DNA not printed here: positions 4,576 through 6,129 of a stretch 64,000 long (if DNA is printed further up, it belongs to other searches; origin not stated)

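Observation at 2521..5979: pqiABC: envelope-spanning MCE transport system whose substrate is still unclear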

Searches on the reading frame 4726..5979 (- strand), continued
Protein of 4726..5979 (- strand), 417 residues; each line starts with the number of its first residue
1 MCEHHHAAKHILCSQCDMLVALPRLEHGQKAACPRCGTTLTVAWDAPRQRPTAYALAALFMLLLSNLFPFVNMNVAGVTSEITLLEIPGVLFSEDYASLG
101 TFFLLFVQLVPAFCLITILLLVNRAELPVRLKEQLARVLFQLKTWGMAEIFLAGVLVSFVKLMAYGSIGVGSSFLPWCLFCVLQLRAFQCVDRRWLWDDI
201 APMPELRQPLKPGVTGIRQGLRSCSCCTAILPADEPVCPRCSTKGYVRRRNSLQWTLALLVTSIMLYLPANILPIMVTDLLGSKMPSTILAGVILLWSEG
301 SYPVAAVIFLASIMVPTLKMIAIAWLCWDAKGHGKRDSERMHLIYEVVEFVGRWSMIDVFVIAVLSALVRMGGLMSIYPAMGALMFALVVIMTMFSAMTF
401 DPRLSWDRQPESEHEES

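Call 51: predict_structure(alignment_id=A1)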
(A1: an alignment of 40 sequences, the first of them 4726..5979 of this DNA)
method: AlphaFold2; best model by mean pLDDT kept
length: 417 residues; sequences in the alignment: 40
mean_pLDDT: 91.9   pTM: 0.89
mean pLDDT of the five models: 91.9, 90.6, 90.5, 89.1, 89.1
residues with pLDDT >= 90: 342; 70-90: 58; 50-70: 11; < 50: 6
segments of 3 or more residues with pLDDT < 50: 1-5
pLDDT, mean of each block of 10 residues (from residue 1): 58 96 94 95 95 98 97 89 94 91 94 98 97 97 92 90 86 97 97 95 93 96 96 96 94 97 97 94 93 91 89 94 96 82 94 89 87 86 94 95 89 56
secondary structure, 60 per line:
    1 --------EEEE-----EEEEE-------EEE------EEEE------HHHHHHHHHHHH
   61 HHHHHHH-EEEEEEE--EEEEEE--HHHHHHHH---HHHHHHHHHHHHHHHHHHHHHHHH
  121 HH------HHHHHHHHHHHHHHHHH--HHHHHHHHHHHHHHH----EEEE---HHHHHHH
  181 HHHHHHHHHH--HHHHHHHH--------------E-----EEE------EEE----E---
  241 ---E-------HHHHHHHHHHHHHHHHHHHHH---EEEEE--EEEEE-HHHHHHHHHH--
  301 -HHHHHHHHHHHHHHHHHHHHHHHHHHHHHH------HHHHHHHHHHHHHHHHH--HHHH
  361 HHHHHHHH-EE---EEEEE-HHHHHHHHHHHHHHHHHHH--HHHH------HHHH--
elements in order: E9-12 E18-22 E30-32 E39-42 H49-67 E69-75 E78-83 H86-93 H97-122 H129-145 H148-162 E167-170 H174-190 H193-200 E221-223 E230-232 H252-272 E276-280 E283-287 H289-298 H302-331 H338-354 H357-368 E375-379 H381-399 H402-405 H412-415

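Call 59: fold_search(model_id=the predicted structure, library=pdb)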
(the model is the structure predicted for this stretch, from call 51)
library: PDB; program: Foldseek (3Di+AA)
matches with E <= 10: 353; with E <= 0.001: 1
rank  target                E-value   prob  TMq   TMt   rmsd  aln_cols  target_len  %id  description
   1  9n8w_A                4.9e-25  1.00  0.86  0.92   2.5       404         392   28  Intermembrane lipid transport complex LetAB from Escherichia coli (Crosslinked, Composite model corresponding to Map 1 (released 2025-07-16)
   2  6gps                  5.7e-02  0.33  0.16  0.20  25.8       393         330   12  CRYSTAL STRUCTURE OF CCR2A IN COMPLEX WITH MK-0812 (released 2019-01-02)
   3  7y24_E                8.3e-02  0.21  0.15  0.20  23.3       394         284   11  Cryo-EM structure of the octreotide-bound SSTR2-miniGo-scFv16 complex (released 2022-10-19)
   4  7p00_R                8.6e-02  0.23  0.16  0.21  20.8       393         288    8  Human Neurokinin 1 receptor (NK1R) substance P Gq chimera (mGsqi) complex (released 2021-12-15)
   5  8hnl_R                1.3e-01  0.33  0.18  0.24  21.3       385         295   14  CXCR3-DNGi complex activated by PS372424 (released 2023-11-29)
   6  6b73_A                1.3e-01  0.28  0.18  0.24  23.2       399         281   11  Crystal Structure of a nanobody-stabilized active state of the kappa-opioid receptor (released 2018-01-17)
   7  7tm3_1                1.3e-01  0.11  0.14  0.13  24.8       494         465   11  Structure of the rabbit 80S ribosome stalled on a 2-TMD Rhodopsin intermediate in complex with the multipass transloco (released 2022-10-19)
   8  9p9b_E                1.7e-01  0.97  0.24  0.49   6.2       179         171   12  Activated GluA4 homotetrameric AMPAR. (released 2026-01-28)
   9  9z6u_G                1.7e-01  0.85  0.19  0.40   7.8       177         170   15  The structure of TMD with 2 TARPs and 2 CNIHs from all native AMPA receptor subtypes (released 2026-02-04)
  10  3x29_C                1.9e-01  0.82  0.19  0.41   7.2       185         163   10  CRYSTAL STRUCTURE of MOUSE CLAUDIN-19 IN COMPLEX with C-TERMINAL FRAGMENT OF CLOSTRIDIUM PERFRINGENS ENTEROTOXIN (released 2015-01-21)
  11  8c1q_E                2.4e-01  0.82  0.19  0.39   8.0       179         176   15  Resting state homomeric GluA1 AMPA receptor in complex with TARP gamma 3 (released 2023-08-30)
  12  8u4v_A                2.4e-01  0.75  0.19  0.37   7.8       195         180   15  Cryo-EM structure of human claudin-4 complex with Clostridium perfringens enterotoxin C-terminal domain, sFab COP-1, a (released 2023-10-25)
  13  5k2d                  2.4e-01  0.14  0.17  0.17  26.3       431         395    9  1.9A angstrom A2a adenosine receptor structure with MR phasing using XFEL data (released 2016-09-21)
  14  8aym_I                2.5e-01  0.66  0.18  0.35   8.3       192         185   14  Resting state GluA1/A2 AMPA receptor in complex with TARP gamma 8 and ligand JNJ-55511118 (released 2023-04-19)
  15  8hnm_R                2.5e-01  0.57  0.25  0.34  12.6       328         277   12  CXCR3-DNGi complex activated by VUF11222 (released 2023-11-29)
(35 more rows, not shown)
